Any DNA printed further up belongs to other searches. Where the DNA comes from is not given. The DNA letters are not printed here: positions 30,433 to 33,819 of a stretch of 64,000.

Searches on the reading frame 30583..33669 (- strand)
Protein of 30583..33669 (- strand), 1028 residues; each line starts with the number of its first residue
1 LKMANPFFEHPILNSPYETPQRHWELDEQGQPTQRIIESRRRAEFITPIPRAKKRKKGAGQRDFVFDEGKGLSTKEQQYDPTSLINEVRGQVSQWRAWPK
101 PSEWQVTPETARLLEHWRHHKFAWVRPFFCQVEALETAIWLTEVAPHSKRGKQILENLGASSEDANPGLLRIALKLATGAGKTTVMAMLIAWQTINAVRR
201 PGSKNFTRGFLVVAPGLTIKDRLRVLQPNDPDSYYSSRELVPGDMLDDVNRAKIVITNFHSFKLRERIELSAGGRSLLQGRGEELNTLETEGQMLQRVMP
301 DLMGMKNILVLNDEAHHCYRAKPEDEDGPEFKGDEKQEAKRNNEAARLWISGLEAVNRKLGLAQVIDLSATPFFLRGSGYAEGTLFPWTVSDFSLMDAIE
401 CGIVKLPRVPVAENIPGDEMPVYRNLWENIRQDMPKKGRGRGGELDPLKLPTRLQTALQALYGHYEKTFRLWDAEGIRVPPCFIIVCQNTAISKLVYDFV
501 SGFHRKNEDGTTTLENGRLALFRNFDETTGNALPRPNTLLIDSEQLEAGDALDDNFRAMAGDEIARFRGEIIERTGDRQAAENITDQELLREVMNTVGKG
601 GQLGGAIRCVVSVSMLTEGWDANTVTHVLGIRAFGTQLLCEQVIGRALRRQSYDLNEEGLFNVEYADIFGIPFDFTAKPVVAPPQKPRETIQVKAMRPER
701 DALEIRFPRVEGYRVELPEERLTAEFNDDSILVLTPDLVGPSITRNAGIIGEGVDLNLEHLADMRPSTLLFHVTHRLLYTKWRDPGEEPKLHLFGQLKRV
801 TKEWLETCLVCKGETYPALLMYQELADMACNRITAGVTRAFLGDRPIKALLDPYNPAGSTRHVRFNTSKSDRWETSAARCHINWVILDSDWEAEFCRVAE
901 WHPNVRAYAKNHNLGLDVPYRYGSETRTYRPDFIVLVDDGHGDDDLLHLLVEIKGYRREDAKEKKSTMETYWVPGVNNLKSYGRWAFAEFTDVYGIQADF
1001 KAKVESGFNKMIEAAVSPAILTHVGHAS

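Call 46: search_protein_families(library=padloc, proteins=[window:30583-33669:-], max_evalue=0.001)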
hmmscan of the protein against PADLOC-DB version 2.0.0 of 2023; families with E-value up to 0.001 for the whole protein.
window:30583-33669:- (1028 aa): 1 family
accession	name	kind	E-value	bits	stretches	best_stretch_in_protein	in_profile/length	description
PDLC03648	REase_III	-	3.2e-05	20.3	1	508-650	223-354/871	Type III restriction enzyme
